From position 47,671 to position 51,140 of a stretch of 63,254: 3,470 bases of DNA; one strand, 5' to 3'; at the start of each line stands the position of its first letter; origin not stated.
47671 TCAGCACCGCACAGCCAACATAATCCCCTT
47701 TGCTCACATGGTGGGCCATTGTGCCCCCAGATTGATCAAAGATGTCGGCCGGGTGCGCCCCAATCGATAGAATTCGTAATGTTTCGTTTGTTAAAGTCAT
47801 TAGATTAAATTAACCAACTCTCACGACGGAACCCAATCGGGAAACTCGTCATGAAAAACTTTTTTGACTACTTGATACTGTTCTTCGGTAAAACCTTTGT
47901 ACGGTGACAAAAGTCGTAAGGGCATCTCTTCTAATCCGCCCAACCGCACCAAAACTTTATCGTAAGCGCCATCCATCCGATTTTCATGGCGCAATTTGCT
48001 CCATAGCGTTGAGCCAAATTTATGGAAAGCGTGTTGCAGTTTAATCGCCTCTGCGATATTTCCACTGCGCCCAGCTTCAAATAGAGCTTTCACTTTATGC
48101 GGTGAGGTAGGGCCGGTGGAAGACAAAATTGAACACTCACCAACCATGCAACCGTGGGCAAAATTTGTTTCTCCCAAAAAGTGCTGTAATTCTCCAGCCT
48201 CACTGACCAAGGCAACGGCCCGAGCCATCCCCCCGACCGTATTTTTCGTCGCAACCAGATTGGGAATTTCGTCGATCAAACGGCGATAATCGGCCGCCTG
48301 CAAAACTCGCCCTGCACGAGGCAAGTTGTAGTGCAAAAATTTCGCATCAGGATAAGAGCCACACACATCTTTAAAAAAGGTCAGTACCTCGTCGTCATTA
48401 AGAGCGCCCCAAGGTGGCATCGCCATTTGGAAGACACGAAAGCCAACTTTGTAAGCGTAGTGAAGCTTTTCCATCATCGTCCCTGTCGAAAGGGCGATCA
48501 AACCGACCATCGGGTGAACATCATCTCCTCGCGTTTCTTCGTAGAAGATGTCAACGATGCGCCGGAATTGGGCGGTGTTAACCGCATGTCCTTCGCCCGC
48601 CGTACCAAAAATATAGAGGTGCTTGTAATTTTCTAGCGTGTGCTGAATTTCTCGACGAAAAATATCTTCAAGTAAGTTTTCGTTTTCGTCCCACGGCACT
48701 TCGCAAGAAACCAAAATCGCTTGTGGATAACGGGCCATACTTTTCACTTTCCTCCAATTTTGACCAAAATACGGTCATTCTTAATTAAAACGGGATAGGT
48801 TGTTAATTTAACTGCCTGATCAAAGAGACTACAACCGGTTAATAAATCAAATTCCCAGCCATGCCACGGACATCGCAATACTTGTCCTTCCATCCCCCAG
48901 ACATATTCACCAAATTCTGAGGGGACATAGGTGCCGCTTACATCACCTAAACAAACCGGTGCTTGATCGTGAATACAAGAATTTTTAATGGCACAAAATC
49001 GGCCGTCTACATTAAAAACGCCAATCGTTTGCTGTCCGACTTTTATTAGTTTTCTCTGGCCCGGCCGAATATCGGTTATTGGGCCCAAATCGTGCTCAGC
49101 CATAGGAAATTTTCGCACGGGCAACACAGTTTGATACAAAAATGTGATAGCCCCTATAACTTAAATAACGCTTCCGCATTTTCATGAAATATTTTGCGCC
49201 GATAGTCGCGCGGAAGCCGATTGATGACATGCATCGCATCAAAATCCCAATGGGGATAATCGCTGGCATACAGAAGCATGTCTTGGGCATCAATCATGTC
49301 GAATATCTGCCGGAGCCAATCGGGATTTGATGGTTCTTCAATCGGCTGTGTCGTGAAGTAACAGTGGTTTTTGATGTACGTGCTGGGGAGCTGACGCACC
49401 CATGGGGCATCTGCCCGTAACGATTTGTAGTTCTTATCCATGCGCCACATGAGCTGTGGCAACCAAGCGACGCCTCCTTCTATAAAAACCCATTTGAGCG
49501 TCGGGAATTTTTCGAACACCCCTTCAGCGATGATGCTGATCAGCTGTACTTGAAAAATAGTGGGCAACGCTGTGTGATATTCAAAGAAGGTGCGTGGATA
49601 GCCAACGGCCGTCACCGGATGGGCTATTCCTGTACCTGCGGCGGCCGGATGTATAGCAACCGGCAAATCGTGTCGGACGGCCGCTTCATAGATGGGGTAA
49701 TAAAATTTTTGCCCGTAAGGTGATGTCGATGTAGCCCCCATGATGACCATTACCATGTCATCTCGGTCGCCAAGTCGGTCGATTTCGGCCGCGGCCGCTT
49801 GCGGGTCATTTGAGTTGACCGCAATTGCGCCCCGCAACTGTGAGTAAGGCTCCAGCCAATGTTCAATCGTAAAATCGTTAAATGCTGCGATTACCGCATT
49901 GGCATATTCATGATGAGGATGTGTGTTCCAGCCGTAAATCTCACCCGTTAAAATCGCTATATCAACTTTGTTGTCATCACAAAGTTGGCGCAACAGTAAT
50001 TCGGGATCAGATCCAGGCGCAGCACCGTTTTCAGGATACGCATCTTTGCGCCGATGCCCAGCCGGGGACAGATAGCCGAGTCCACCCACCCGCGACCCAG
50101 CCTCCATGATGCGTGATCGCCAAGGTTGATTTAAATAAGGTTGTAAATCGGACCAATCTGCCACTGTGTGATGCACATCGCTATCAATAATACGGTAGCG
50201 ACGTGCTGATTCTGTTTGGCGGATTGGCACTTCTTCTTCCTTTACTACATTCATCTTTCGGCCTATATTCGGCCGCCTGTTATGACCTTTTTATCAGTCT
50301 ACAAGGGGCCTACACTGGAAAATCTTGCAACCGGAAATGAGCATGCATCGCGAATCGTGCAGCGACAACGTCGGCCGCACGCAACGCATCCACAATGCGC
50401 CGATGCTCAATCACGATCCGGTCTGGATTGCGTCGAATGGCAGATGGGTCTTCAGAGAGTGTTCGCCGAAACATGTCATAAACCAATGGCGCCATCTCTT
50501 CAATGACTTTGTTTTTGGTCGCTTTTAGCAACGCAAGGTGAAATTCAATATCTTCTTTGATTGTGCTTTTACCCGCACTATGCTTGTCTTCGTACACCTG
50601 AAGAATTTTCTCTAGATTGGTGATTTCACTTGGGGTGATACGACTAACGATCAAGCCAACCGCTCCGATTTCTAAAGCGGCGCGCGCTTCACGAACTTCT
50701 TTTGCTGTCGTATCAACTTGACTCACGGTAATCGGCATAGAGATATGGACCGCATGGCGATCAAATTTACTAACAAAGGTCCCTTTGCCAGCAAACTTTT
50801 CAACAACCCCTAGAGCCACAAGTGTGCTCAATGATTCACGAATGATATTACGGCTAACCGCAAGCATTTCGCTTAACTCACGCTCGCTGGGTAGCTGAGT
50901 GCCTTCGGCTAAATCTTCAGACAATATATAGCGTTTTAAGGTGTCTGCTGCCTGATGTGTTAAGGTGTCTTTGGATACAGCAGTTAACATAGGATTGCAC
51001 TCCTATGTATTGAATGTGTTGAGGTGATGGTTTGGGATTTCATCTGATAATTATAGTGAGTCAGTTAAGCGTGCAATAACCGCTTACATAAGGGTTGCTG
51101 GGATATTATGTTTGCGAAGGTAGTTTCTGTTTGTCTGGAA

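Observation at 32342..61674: Inverted copies of a 105-125 nt repeat exactly bracket a 29-kb run of 26 same-strand catabolic genes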

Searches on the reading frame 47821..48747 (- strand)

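Call 8: search_protein_families(library=pfam, proteins=[window:47821-48747:-])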
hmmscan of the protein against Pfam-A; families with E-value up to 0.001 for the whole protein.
window:47821-48747:- (308 aa): 1 family
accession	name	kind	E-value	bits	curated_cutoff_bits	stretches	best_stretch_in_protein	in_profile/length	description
PF00701.28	DHDPS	-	3e-20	72.6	22.1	1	10-251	4-246/289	Dihydrodipicolinate synthetase family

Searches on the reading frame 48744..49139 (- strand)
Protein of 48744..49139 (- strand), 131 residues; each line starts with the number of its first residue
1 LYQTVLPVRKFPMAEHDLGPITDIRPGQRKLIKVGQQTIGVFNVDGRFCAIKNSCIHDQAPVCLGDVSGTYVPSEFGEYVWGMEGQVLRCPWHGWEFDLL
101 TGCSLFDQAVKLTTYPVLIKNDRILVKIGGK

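Call 8: search_protein_families(library=pfam, proteins=[window:48744-49139:-])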
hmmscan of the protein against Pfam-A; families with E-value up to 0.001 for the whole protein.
window:48744-49139:- (131 aa): 3 families
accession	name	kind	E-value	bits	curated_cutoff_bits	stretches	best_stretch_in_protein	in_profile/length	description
PF00355.32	Rieske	-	1.5e-13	50.9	20.3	1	18-116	5-88/88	Rieske [2Fe-2S] domain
PF13806.12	Rieske_2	-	1.4e-07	31.8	27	1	20-127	7-104/104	Rieske-like [2Fe-2S] domain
PF22543.2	Rieske_4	-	9.2e-06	26.4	28.4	1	22-108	7-81/119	Soluble Rieske-type ferredoxin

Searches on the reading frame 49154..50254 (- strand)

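Call 8: search_protein_families(library=pfam, proteins=[window:49154-50254:-])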
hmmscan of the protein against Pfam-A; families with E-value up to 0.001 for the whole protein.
window:49154-50254:- (366 aa): 1 family
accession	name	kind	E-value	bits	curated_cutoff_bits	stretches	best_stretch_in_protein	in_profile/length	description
PF04909.20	Amidohydro_2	-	2.3e-31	110.1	26.4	1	123-366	63-289/289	Amidohydrolase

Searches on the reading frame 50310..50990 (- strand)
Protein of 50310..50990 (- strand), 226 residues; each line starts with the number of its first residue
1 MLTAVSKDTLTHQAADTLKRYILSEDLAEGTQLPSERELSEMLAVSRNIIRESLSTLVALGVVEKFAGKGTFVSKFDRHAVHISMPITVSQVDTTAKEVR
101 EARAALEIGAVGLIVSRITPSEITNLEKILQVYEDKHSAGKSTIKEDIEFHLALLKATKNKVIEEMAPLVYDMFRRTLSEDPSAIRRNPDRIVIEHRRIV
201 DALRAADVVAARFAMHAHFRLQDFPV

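Call 7: search_protein_families(library=pfam, proteins=[window:50310-50990:-])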
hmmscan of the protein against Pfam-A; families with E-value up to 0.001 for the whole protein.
window:50310-50990:- (226 aa): 2 families
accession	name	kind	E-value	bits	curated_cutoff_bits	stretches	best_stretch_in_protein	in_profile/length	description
PF07729.17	FCD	-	1.1e-23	84.5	24.3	1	98-220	1-124/125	FCD domain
PF00392.27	GntR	-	1.3e-17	63.6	27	1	11-73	2-64/64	Bacterial regulatory proteins, gntR family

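Call 29: search_protein_families(library=ncbifam, proteins=[window:50310-50990:-], max_evalue=0.01)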
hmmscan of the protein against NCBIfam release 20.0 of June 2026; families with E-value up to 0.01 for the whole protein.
window:50310-50990:- (226 aa): 29 families (the best 25 are shown)
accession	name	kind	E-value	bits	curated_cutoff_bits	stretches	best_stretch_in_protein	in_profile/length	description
NF007741.0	PRK10421.1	equivalog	1.4e-25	90.2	311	1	8-219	6-226/262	transcriptional regulator LldR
NF003011.0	PRK03837.1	subfamily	1.3e-24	87.1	260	1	5-219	9-226/241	transcriptional regulator NanR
NF007588.0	PRK10225.1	equivalog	5.1e-17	62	442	1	11-219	11-224/257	Uxu operon transcriptional regulator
NF007442.0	PRK09990.1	equivalog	7e-16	58.4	301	1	7-165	8-171/256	transcriptional regulator GlcC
TIGR03338.1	phnR_burk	equivalog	2.9e-14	53.2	271.5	1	5-219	7-206/212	phosphonate utilization associated transcriptional regulator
NF007001.0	PRK09464.1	equivalog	3.2e-14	53.2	330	1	8-219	9-225/254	pyruvate dehydrogenase complex transcriptional repressor PdhR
NF052282.1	PLP_TF_PdxR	equivalog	1e-13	51.2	320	1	10-111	2-102/448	MocR-like pyridoxine biosynthesis transcription factor PdxR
TIGR02404.1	trehalos_R_Bsub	equivalog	3.4e-13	49.8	211.95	1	16-85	7-76/233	trehalose operon repressor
NF008571.0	PRK11523.1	equivalog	3.7e-13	49.5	396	1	9-219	8-218/258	transcriptional regulator ExuR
TIGR02018.2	his_ut_repres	equivalog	8.6e-12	44.9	220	1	15-95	5-85/226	histidine utilization transcriptional repressor HutC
TIGR02325.1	C_P_lyase_phnF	equivalog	9.9e-12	44.9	156.8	1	6-101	5-97/238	phosphonate metabolism transcriptional regulator PhnF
NF052290.2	MocR_like_YczR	exception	5.2e-11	41.9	487.4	1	10-88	20-98/458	MocR-like transcription factor YczR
NF052281.1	rhizopine_MocR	equivalog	1.3e-10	40.6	650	1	5-81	14-90/479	rhizopine catabolism transcriptional regulator MocR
NF008491.0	PRK11402.1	subfamily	3.8e-09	36.4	269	1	22-82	19-86/243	GntR family transcriptional regulator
NF052441.1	TransRegRv0792c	equivalog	2.3e-08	33.6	400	1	11-75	18-82/260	Rv0792c family HTH-type transcriptional regulator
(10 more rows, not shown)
